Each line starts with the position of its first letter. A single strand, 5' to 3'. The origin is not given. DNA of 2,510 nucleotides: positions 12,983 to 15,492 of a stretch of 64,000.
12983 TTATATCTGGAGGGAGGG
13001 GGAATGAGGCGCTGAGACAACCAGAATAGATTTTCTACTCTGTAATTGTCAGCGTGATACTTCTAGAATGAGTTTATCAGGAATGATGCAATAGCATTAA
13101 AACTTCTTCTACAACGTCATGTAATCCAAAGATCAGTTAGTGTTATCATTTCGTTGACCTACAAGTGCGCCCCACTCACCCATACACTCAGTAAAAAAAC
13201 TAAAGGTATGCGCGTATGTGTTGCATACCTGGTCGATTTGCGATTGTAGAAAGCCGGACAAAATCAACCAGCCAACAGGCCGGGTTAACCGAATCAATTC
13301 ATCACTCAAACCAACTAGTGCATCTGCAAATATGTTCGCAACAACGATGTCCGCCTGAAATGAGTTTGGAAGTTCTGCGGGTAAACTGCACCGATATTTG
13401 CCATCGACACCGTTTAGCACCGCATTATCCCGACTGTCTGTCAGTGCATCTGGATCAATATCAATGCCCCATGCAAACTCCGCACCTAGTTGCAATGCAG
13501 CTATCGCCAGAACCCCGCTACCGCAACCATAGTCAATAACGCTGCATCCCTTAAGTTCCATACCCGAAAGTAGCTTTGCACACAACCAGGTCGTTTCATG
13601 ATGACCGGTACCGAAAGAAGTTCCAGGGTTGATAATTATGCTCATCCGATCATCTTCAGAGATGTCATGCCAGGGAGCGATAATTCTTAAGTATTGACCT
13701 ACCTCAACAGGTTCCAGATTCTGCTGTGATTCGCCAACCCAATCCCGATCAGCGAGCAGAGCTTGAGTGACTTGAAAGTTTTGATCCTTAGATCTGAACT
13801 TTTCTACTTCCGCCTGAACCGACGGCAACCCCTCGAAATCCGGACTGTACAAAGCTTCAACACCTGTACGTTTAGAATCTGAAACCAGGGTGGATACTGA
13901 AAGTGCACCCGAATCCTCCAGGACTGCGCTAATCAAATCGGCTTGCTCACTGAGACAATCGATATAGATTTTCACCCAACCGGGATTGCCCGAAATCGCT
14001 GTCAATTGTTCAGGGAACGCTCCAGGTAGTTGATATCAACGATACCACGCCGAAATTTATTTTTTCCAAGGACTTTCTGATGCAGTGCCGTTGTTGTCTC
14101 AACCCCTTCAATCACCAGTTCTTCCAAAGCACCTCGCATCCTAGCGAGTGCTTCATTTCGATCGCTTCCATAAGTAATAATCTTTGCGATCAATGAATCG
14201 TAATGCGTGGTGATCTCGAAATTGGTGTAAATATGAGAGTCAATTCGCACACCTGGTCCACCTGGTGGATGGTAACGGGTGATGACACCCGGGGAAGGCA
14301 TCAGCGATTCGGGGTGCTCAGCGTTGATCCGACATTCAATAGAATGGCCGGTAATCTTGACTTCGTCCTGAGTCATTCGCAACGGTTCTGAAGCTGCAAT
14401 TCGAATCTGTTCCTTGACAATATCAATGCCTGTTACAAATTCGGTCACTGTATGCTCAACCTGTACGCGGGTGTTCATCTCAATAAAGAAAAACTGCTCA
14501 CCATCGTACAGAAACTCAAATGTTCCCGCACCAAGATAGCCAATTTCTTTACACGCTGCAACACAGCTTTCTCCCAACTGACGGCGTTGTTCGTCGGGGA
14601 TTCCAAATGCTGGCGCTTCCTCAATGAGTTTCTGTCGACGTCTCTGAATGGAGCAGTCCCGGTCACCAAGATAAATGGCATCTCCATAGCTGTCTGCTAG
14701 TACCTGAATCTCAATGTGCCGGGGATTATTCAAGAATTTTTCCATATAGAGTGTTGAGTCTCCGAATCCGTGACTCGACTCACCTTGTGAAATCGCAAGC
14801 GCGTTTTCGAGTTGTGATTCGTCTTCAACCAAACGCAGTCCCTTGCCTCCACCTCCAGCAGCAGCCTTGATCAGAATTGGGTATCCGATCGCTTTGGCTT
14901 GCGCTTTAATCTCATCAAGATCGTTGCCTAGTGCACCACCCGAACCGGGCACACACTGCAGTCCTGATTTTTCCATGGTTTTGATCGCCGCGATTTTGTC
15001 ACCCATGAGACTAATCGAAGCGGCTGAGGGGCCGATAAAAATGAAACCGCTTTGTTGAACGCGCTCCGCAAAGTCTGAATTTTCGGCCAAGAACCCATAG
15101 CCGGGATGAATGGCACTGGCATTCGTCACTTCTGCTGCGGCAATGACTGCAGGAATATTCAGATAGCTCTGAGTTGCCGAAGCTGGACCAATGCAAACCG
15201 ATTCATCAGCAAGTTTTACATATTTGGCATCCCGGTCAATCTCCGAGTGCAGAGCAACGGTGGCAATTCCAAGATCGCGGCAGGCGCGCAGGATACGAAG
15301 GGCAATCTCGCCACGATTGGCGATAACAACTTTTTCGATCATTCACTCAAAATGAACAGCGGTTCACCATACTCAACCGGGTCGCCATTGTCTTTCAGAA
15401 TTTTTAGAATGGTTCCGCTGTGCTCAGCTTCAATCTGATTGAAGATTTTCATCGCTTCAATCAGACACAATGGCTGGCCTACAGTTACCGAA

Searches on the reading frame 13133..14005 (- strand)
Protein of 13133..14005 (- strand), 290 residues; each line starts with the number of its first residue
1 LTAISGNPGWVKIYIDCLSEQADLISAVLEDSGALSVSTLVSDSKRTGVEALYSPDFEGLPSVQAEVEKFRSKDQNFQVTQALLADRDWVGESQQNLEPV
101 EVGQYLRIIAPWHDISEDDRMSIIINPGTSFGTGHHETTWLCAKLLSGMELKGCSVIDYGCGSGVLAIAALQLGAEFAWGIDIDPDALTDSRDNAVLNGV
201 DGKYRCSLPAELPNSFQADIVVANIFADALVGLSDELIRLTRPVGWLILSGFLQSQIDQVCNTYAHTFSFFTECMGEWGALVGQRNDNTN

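Call 4: search_protein_families(library=pfam, proteins=[window:13133-14005:-])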
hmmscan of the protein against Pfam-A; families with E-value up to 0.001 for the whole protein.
window:13133-14005:- (290 aa): 7 families
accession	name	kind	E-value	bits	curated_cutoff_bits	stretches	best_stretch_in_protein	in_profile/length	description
PF06325.19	PrmA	-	1.6e-66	225.2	22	1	10-285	2-295/296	Ribosomal protein L11 methyltransferase (PrmA)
PF13847.12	Methyltransf_31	-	2.3e-08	34.3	27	1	152-224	3-81/145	Methyltransferase domain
PF13649.12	Methyltransf_25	-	6e-07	30.5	27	1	156-245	1-97/97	Methyltransferase domain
PF05175.20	MTS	-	8.9e-06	25.9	23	1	146-224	24-105/170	Methyltransferase small domain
PF08241.18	Methyltransf_11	-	2.4e-05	25.3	21.2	1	158-249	2-95/95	Methyltransferase domain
PF08242.18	Methyltransf_12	-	0.00021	22.4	30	1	158-230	2-78/98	Methyltransferase domain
PF13489.12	Methyltransf_23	-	0.00058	20.1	27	0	150-189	20-58/164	Methyltransferase domain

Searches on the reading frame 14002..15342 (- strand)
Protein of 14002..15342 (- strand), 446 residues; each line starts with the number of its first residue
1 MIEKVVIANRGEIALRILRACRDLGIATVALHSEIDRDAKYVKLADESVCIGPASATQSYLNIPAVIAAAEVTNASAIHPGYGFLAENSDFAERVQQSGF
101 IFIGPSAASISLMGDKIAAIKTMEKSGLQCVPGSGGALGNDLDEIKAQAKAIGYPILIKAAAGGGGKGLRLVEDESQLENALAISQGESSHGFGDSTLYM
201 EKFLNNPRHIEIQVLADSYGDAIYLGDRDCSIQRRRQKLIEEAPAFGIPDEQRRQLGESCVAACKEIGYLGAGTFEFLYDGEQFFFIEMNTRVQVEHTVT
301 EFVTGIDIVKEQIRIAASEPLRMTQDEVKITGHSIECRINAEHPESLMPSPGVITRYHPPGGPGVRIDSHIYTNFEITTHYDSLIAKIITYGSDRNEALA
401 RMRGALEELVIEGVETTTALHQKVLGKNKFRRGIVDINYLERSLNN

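Call 4: search_protein_families(library=pfam, proteins=[window:14002-15342:-])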
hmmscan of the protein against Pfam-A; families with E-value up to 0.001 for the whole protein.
window:14002-15342:- (446 aa): 6 families
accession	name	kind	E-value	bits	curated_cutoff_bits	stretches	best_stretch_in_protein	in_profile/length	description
PF02786.22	CPSase_L_D2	-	3e-73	246.3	19.8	1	115-322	1-209/211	Carbamoyl-phosphate synthase L chain, ATP binding domain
PF00289.28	Biotin_carb_N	-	2.1e-44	150.9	25.5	1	1-110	1-110/110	Biotin carboxylase, N-terminal domain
PF02785.25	Biotin_carb_C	-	1e-36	125.7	32.4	1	336-442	1-108/108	Biotin carboxylase C-terminal domain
PF02222.28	ATP-grasp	-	3.8e-08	33.6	27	1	141-293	18-163/179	ATP-grasp domain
PF07478.18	Dala_Dala_lig_C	-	1.6e-05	25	24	1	145-291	28-174/204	D-ala D-ala ligase C-terminus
PF02655.19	ATP-grasp_3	-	0.00068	20.2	23.2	0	114-294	2-158/160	ATP-grasp domain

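Call 47: find_related_loci(query=window:14002-15342:-, collection=genome_contigs, flank=10000)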
Query window:14002-15342:- (446 aa) in genome_contigs; peptide patterns used: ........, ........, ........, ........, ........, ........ (x = any residue, [..] = any of these).
379 stretches matched a pattern; 289 encode a relative of the query (tblastn E <= 1e-3); the best 80 are kept; 80 distinct loci.
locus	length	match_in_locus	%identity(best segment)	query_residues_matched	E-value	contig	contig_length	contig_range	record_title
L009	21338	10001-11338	98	1-446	0e+0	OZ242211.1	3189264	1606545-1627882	MAG: Arenicellales bacterium isolate 8ed00baf-69bd-4bcc-a659-9c4d27c6f14a genome assembly, chromosome: 1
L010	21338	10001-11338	96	1-446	0e+0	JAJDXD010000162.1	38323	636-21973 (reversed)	MAG: Gammaproteobacteria bacterium isolate jk18x25bins.87 k141_795942, whole genome shotgun sequence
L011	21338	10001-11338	89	1-446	0e+0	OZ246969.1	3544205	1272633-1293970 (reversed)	MAG: Arenicellales bacterium isolate 1218857c-7fba-425a-818a-049516f6d46d genome assembly, chromosome: 1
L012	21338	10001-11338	86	1-446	0e+0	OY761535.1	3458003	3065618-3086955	MAG: Arenicellales bacterium isolate 84d41cb1-8764-43d3-92a7-53f72595dab7 genome assembly, chromosome: 1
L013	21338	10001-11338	87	1-446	0e+0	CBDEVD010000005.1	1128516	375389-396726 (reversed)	MAG: Arenicellales bacterium isolate 024ae31b-b524-480c-aba5-61ed3f32f6b3 genome assembly, contig: contig_5, whole genom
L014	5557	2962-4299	86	1-446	0e+0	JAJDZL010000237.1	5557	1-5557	MAG: Gammaproteobacteria bacterium isolate jk18x40bins.47 k141_1099173, whole genome shotgun sequence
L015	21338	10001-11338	83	1-446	0e+0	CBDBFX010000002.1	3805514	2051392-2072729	MAG: Arenicellales bacterium isolate c4146e73-4be1-4a34-b31a-2fb090582083 genome assembly, contig: contig_2, whole genom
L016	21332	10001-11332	80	1-444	0e+0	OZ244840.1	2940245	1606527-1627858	MAG: Arenicellales bacterium isolate 0609fa3f-ebdd-4737-8371-98b3f3d4481a genome assembly, chromosome: 1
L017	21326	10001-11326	79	1-442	0e+0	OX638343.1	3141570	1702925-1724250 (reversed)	MAG: Arenicellales bacterium isolate d1c8b661-5284-4c74-b01a-eedef1cd8940 genome assembly, chromosome: 1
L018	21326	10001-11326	78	1-442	0e+0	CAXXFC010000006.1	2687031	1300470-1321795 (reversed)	MAG: Arenicellales bacterium isolate 9a01abd2-b5de-4981-b0ad-ec789211487c genome assembly, contig: contig_6, whole genom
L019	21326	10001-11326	78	1-442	0e+0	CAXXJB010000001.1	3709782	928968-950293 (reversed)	MAG: Arenicellales bacterium isolate 685ef447-847a-4ca7-9a6d-cc7c06fcaba6 genome assembly, contig: contig_1, whole genom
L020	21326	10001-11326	78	1-442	0e+0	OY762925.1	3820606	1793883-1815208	MAG: Arenicellales bacterium isolate fc57fc85-6992-497f-ba80-5e9215e941df genome assembly, chromosome: 1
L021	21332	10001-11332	75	1-444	0e+0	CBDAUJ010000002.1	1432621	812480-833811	MAG: Arenicellales bacterium isolate d9931a99-d968-425b-8f46-6ba07adf8f38 genome assembly, contig: contig_2, whole genom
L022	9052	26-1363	98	1-446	0e+0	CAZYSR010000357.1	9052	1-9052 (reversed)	MAG TPA_asm: uncultured Gammaproteobacteria bacterium isolate SRP338948_co1_31 genome assembly, contig: k141_240958, who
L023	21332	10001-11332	74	1-444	0e+0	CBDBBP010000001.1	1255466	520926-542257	MAG: Arenicellales bacterium isolate 30f20f54-89b0-4b51-9158-1170f9f4a376 genome assembly, contig: contig_1, whole genom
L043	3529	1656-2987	63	1-444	0e+0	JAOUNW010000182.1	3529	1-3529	MAG: Gammaproteobacteria bacterium isolate 8_1_May_SF_Bin19 8_1_May_SF_Bin19_scaffold_81708_c1, whole genome shotgun seq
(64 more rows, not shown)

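Call 63: find_encoding_contigs(protein=window:14002-15342:-, flank=10000, max_places=10)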
Protein window:14002-15342:- (446 aa): 1 contig read that carries it; 1 place shown.
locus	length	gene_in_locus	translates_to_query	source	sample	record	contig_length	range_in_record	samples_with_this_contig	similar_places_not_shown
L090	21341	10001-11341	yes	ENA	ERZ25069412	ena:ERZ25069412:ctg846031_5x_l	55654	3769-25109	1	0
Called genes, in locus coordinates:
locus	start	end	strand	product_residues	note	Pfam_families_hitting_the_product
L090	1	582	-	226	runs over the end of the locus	PF00005:ABC_tran, PF02463:SMC_N (weak)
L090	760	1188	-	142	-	PF04186:FxsA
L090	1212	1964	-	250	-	PF00561:Abhydrolase_1, PF05728:UPF0227, PF12146:Hydrolase_4, PF12697:Abhydrolase_6, PF00326:Peptidase_S9 (weak)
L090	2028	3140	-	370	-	PF02463:SMC_N (faint), PF00005:ABC_tran, PF13304:AAA_21 (faint), PF08402:TOBE_2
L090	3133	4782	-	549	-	PF00528:BPD_transp_1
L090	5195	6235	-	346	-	PF13531:SBP_bac_11 (weak), PF01547:SBP_bac_1, PF13416:SBP_bac_8, PF13343:SBP_bac_6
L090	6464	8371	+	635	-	PF11412:DsbD_N, PF02683:DsbD_TM, PF13386:DsbD_2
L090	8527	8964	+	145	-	PF08534:Redoxin, PF00578:AhpC-TSA, PF13905:Thioredoxin_8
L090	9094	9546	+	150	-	PF01220:DHquinase_II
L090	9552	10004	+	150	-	PF00364:Biotin_lipoyl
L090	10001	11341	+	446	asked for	PF00289:Biotin_carb_N, PF02786:CPSase_L_D2, PF02222:ATP-grasp, PF07478:Dala_Dala_lig_C (faint), PF02785:Biotin_carb_C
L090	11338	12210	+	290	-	PF06325:PrmA, PF05175:MTS (weak), PF13847:Methyltransf_31, PF08241:Methyltransf_11 (weak), PF13649:Methyltransf_25 (weak)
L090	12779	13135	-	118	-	PF18480:DUF5615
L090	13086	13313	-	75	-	PF04255:DUF433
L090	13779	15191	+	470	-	PF07690:MFS_1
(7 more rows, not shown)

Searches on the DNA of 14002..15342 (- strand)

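Call 71: search_rna_families(sources=[L009, L090, L001, L024], threshold=gathering)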
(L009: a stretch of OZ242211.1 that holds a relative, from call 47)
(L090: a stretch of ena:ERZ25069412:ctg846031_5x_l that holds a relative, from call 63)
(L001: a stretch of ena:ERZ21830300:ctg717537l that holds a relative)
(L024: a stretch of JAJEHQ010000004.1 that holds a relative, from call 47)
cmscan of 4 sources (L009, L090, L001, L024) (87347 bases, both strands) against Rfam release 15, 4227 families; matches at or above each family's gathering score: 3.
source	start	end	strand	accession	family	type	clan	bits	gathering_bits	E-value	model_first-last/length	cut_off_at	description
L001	6452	6623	+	RF02001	group-II-D1D4-3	Intron;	CL00102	147.2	32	1.6e-30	1-170/170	no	Group II catalytic intron D1-D4-3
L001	6660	6741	+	RF01998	group-II-D1D4-1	Intron;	CL00102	69.8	35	2.4e-10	1-84/84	no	Group II catalytic intron D1-D4-1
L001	7104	7175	+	RF00029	Intron_gpII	Intron;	-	47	40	5.8e-06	1-77/77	no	Group II catalytic intron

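Call 72: search_rna_families(source=L009, start=12100, end=15900, threshold=evalue, max_evalue=1, show_alignments=2)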
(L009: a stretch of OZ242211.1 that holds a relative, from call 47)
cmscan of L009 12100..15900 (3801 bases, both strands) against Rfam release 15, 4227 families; matches with E-value up to 1: 0.
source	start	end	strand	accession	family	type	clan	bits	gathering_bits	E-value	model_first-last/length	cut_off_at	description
